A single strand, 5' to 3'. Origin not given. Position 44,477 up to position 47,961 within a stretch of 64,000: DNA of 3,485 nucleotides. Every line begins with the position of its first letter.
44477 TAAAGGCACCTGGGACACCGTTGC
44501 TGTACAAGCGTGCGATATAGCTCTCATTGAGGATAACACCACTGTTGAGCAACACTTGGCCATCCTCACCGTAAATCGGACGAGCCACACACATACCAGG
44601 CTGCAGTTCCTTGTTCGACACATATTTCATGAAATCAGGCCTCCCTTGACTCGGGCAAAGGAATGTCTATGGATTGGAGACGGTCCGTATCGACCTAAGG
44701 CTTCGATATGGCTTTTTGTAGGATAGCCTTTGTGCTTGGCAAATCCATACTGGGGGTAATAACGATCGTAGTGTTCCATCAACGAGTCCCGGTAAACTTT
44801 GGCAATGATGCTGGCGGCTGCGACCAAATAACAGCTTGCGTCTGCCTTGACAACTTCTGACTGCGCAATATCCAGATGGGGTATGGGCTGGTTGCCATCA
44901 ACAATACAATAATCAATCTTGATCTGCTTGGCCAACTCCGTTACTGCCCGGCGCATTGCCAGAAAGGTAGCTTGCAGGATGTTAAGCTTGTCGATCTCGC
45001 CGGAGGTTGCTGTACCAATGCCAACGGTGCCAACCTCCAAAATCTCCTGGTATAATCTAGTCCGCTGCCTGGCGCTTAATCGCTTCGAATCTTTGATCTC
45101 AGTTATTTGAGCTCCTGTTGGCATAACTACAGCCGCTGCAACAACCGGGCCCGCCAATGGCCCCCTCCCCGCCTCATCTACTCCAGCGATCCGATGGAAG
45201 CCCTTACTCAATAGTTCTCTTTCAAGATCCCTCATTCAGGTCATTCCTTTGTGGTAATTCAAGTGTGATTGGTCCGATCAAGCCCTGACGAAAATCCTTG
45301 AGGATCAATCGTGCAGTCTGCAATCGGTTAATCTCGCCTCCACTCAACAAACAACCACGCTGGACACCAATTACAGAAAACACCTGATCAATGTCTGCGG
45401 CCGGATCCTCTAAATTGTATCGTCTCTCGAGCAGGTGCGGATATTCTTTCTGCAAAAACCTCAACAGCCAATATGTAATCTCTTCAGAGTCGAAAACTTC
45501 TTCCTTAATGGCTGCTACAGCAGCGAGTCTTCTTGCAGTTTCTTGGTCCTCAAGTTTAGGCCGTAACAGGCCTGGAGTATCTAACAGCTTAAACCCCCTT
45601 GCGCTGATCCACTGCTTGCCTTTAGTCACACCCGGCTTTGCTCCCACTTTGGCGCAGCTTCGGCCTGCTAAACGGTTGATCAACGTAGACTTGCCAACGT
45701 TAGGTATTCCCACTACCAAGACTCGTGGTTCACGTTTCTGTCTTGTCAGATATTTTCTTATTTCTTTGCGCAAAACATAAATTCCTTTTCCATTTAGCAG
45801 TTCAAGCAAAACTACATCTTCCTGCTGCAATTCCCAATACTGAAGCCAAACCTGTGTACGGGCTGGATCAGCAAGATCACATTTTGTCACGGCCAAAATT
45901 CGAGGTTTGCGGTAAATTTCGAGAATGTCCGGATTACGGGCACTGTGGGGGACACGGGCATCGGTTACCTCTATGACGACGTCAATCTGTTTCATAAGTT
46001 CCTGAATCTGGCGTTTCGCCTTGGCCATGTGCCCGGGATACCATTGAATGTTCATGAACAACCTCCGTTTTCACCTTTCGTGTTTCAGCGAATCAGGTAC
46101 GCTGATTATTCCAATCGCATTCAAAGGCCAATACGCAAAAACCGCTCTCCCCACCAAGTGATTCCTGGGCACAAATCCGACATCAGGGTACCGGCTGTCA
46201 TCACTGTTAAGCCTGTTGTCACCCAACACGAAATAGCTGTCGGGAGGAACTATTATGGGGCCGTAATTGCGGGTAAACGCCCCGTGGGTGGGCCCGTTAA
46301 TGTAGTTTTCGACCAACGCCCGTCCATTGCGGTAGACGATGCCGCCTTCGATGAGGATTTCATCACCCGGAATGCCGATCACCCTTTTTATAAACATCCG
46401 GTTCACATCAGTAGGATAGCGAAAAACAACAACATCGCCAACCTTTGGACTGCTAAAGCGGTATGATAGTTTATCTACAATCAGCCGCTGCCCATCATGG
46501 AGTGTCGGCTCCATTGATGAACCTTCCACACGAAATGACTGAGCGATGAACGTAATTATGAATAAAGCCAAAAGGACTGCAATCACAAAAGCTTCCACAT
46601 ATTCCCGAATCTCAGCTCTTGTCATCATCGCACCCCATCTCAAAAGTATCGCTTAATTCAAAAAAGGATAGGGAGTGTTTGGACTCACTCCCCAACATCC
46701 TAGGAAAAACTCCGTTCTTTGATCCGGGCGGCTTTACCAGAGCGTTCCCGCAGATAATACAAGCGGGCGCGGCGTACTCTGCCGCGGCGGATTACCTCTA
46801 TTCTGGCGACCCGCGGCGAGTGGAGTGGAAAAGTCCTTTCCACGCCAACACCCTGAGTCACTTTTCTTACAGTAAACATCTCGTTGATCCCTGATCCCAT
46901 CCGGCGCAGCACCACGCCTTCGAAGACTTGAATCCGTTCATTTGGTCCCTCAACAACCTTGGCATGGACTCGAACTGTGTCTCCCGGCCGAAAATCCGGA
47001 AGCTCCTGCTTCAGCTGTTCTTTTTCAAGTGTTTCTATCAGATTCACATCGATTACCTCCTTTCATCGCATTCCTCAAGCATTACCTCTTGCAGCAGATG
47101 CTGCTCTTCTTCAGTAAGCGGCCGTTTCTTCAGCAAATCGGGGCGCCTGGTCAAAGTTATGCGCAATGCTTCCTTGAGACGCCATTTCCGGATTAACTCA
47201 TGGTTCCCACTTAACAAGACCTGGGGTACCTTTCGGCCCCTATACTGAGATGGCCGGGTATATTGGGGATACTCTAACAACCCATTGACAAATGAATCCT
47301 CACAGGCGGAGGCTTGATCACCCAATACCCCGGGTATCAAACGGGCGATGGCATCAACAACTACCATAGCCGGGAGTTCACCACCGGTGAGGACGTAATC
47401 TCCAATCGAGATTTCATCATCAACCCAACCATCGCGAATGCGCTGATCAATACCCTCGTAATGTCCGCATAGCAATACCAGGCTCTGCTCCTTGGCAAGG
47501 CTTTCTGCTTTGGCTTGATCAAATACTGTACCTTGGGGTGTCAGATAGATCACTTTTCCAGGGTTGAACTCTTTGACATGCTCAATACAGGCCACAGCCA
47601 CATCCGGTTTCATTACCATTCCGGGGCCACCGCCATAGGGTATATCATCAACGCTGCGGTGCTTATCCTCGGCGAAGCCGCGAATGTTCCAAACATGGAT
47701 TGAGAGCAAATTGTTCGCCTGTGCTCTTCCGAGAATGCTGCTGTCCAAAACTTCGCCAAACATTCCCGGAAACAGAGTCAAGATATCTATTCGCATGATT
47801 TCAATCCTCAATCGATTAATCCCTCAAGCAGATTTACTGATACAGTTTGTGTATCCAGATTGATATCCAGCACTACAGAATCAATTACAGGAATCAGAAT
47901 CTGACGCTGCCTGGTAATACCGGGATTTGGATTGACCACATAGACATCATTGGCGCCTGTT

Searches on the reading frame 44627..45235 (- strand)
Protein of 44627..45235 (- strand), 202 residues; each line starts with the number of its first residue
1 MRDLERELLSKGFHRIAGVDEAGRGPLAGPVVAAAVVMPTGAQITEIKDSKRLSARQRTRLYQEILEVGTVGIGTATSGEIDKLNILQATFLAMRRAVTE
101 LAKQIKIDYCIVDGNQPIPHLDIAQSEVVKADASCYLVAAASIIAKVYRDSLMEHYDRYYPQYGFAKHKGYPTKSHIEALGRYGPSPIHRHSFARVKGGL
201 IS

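Call 53: search_protein_families(library=pfam, proteins=[window:44627-45235:-], max_evalue=0.0001)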
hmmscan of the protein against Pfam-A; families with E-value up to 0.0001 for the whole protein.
window:44627-45235:- (202 aa): 1 family
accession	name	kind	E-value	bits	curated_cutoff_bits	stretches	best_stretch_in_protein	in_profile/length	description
PF01351.25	RNase_HII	-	6e-41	141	25.8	1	17-196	1-199/199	Ribonuclease HII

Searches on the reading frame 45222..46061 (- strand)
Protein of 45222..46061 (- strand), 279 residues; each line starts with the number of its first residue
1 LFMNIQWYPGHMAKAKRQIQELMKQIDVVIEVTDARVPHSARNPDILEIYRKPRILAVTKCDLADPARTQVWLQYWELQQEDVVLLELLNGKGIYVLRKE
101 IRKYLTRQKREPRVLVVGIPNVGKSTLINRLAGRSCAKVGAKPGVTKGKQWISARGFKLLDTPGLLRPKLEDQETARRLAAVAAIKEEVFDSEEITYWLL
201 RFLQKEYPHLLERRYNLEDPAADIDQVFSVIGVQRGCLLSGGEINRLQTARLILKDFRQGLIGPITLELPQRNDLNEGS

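Call 53: search_protein_families(library=pfam, proteins=[window:45222-46061:-], max_evalue=0.0001)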
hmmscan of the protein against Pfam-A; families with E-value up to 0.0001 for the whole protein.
window:45222-46061:- (279 aa): 4 families
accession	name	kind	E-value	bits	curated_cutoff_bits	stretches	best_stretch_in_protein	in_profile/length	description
PF01926.29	MMR_HSR1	-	5.2e-19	68.9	21.9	1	113-181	1-72/113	50S ribosome-binding GTPase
PF02421.24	FeoB_N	-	1.4e-09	38.1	27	1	113-178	2-72/156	Ferrous iron transport protein B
PF00350.29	Dynamin_N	-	3.4e-06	27.6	27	0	114-143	1-30/168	Dynamin family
PF03193.22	RsgA_GTPase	-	9e-06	26.1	30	1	54-166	56-169/174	RsgA GTPase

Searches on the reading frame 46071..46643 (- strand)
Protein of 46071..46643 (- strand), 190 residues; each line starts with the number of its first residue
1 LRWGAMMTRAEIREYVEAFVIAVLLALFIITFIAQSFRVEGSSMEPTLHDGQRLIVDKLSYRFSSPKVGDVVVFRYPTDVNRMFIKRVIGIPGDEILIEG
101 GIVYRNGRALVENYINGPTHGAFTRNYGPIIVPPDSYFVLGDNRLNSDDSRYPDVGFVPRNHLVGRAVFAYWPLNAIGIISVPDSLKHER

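Call 53: search_protein_families(library=pfam, proteins=[window:46071-46643:-], max_evalue=0.0001)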
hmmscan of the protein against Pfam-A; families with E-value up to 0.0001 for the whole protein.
window:46071-46643:- (190 aa): 2 families
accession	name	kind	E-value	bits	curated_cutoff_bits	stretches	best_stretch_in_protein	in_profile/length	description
PF10502.14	Peptidase_S26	-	2e-52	178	22.9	1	13-172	2-168/168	Signal peptidase, peptidase S26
PF00717.28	Peptidase_S24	-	5.5e-07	29.7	23.3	1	37-96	38-89/116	Peptidase S24-like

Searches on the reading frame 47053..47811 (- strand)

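Call 53: search_protein_families(library=pfam, proteins=[window:47053-47811:-], max_evalue=0.0001)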
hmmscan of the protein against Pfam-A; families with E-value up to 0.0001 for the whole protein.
window:47053-47811:- (252 aa): 1 family
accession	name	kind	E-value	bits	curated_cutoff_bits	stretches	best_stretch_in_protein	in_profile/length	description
PF01746.26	tRNA_m1G_MT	-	1.9e-65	220.7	27.3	1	28-224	2-195/195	tRNA (Guanine-1)-methyltransferase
